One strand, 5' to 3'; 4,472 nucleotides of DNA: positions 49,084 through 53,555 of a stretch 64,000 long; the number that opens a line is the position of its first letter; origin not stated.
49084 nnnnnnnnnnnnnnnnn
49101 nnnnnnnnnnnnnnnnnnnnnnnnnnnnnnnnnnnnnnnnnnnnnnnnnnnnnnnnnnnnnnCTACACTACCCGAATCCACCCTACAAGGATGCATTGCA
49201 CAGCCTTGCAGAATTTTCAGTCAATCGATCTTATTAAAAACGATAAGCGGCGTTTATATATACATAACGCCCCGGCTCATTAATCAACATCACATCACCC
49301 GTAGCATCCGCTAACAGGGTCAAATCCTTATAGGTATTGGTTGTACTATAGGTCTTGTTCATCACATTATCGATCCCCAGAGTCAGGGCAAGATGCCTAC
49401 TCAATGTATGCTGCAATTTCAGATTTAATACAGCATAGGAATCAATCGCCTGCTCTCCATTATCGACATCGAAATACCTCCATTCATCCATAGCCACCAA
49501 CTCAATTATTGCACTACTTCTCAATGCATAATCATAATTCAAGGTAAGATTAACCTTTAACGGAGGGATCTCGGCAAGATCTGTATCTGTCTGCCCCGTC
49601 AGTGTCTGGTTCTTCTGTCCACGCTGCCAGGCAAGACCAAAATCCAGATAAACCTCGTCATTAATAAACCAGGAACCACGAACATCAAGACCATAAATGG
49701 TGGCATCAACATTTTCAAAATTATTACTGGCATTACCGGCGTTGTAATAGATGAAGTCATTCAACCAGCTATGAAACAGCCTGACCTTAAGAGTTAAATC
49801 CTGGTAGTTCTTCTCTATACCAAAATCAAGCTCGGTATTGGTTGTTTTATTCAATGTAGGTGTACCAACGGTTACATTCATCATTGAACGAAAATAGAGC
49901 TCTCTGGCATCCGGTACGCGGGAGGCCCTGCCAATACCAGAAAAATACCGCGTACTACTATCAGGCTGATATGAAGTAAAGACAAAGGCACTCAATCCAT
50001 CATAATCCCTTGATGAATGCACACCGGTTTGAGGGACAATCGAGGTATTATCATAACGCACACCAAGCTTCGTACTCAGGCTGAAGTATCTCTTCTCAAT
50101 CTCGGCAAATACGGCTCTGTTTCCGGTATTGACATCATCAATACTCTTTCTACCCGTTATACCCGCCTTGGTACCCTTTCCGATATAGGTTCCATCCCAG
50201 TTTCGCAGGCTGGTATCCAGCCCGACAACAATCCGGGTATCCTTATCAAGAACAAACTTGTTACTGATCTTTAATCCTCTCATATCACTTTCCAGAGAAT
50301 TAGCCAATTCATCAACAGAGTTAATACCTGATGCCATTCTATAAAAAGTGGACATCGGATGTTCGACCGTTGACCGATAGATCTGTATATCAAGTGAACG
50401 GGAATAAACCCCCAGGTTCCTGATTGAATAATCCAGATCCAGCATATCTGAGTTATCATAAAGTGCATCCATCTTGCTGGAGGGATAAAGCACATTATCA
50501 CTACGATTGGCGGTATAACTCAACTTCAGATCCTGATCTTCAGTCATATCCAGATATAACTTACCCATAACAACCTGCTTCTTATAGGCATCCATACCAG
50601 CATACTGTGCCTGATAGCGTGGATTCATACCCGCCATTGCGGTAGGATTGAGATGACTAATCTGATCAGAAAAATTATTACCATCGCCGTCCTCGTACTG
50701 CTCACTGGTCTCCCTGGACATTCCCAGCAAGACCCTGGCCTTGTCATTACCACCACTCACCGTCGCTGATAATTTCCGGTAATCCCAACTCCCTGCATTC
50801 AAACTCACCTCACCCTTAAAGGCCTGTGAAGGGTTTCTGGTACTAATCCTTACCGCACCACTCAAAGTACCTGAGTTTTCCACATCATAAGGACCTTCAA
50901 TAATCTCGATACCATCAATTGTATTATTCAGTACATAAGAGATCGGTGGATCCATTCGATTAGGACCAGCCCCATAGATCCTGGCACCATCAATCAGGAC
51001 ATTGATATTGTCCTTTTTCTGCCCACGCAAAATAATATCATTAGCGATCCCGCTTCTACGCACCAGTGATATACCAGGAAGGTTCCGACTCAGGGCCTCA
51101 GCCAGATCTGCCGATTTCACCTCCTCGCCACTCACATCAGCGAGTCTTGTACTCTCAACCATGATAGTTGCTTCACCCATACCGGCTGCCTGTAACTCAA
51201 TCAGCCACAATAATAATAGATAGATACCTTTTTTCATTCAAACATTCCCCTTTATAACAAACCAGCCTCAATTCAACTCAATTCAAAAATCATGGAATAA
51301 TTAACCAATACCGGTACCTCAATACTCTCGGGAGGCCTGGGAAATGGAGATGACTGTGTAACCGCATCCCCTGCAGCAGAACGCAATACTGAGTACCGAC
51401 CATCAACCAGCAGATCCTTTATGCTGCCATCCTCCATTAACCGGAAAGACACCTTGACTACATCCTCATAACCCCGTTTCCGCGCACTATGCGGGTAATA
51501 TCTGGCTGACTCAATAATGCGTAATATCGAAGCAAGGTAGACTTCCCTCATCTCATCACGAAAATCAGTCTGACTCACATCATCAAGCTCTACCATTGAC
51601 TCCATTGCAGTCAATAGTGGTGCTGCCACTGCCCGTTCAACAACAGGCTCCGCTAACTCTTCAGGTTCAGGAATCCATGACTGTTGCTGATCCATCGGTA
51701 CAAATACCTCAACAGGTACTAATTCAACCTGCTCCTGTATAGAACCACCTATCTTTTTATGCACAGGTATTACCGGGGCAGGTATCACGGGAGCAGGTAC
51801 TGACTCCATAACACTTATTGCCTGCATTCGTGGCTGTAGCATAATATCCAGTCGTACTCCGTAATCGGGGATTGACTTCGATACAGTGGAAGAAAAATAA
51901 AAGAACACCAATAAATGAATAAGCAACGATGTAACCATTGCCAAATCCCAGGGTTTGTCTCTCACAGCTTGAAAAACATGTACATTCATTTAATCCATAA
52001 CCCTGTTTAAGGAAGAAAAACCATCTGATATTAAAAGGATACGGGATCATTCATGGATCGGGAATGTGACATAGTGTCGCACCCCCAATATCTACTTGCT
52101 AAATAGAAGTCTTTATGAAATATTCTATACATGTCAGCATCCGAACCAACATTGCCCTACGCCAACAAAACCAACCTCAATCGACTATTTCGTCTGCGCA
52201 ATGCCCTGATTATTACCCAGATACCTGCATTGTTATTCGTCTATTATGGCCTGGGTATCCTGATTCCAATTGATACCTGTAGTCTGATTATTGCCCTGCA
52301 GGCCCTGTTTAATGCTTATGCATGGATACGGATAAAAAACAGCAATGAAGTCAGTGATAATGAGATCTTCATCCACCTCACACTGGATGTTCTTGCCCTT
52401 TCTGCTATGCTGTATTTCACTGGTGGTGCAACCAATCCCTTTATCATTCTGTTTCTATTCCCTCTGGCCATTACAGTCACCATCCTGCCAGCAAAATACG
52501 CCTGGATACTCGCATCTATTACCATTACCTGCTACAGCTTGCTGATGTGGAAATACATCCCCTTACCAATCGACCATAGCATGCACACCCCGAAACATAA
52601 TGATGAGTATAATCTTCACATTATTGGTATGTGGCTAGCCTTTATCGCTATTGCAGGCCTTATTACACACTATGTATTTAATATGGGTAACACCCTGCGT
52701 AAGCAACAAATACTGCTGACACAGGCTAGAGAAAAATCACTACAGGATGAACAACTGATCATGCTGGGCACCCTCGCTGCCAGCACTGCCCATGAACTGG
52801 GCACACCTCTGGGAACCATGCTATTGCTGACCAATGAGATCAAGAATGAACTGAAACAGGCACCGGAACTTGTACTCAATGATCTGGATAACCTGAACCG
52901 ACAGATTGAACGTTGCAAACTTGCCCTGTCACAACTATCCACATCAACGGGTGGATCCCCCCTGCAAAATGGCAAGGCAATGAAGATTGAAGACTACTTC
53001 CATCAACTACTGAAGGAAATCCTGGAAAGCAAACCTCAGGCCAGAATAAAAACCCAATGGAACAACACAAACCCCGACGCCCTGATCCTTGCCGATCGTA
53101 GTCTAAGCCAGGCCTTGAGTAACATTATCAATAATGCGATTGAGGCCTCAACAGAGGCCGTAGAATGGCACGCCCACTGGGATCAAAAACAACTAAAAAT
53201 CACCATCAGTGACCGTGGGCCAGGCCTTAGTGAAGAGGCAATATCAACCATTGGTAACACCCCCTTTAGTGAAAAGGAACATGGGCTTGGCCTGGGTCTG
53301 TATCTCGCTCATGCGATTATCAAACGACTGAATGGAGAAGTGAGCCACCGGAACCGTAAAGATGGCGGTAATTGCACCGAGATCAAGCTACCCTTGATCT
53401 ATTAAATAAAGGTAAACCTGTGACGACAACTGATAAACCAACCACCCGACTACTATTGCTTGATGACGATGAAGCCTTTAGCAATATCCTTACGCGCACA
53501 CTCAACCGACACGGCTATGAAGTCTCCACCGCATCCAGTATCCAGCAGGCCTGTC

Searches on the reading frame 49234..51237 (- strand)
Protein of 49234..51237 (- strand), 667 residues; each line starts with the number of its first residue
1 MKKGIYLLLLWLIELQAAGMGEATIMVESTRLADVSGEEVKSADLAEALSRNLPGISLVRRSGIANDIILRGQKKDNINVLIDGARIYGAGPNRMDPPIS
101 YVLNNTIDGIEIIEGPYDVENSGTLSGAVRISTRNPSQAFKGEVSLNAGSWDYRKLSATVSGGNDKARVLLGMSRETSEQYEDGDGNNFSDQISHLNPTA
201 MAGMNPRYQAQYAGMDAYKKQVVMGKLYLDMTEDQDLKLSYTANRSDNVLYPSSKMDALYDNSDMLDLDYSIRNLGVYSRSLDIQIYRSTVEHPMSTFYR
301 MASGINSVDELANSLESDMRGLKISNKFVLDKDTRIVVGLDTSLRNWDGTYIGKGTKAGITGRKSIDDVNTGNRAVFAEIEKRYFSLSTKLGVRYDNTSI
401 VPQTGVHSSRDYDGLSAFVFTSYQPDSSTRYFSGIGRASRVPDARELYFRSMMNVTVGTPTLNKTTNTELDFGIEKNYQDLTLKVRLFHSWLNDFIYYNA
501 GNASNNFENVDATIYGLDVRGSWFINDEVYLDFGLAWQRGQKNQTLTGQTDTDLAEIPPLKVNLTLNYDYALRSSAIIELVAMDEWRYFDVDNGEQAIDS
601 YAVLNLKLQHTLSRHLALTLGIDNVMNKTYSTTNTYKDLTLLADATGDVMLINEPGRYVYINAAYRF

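Call 56: search_protein_families(library=pfam, proteins=[window:49234-51237:-], max_evalue=0.00001)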
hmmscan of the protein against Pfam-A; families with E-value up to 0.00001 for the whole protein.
window:49234-51237:- (667 aa): 2 families
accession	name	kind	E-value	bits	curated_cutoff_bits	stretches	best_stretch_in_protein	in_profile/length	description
PF00593.30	TonB_dep_Rec_b-barrel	-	6.6e-30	105.8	27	1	228-625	21-436/436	TonB dependent receptor-like, beta-barrel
PF07715.20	Plug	-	1.2e-10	42.3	23.9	1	41-123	21-101/107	TonB-dependent Receptor Plug Domain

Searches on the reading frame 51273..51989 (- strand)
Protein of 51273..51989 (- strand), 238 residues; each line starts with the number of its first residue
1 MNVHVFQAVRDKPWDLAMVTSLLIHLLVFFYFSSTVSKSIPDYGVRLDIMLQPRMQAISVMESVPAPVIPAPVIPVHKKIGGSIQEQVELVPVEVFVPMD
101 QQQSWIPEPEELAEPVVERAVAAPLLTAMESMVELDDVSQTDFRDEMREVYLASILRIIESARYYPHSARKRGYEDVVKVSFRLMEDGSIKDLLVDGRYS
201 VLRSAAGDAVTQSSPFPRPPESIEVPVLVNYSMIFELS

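Call 56: search_protein_families(library=pfam, proteins=[window:51273-51989:-], max_evalue=0.00001)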
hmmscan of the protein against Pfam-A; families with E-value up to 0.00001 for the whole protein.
window:51273-51989:- (238 aa): 1 family
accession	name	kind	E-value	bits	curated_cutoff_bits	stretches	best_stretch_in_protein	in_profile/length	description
PF03544.19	TonB_C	-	2.1e-09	38.1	24.6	1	163-235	3-77/79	Gram-negative bacterial TonB protein C-terminal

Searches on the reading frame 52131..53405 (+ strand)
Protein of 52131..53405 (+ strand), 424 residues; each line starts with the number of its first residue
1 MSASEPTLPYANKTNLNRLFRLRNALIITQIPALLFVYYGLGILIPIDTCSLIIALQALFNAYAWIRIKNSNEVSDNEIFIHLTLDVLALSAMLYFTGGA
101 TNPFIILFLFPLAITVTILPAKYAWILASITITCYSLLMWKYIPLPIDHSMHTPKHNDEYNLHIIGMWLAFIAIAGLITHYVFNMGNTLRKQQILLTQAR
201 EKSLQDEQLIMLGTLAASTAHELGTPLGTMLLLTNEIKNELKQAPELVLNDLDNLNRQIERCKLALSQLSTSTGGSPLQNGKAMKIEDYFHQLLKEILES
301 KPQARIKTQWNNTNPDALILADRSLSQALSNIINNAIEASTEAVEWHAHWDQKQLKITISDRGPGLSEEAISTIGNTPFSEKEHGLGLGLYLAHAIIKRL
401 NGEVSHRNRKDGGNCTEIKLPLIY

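Call 56: search_protein_families(library=pfam, proteins=[window:52131-53405:+], max_evalue=0.00001)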
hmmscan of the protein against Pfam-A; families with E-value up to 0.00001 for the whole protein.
window:52131-53405:+ (424 aa): 3 families
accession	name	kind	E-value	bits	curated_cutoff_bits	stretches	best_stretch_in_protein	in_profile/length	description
PF02518.31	HATPase_c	-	2.6e-18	66.9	26.4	1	323-422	4-109/111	Histidine kinase-, DNA gyrase B-, and HSP90-like ATPase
PF25323.1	6TM_PilS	-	1.7e-06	28.3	27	1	47-142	48-144/189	PilS-like transmembrane domain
PF13581.12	HATPase_c_2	-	7.5e-06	26.4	27.4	0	328-418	39-125/127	Histidine kinase-like ATPase domain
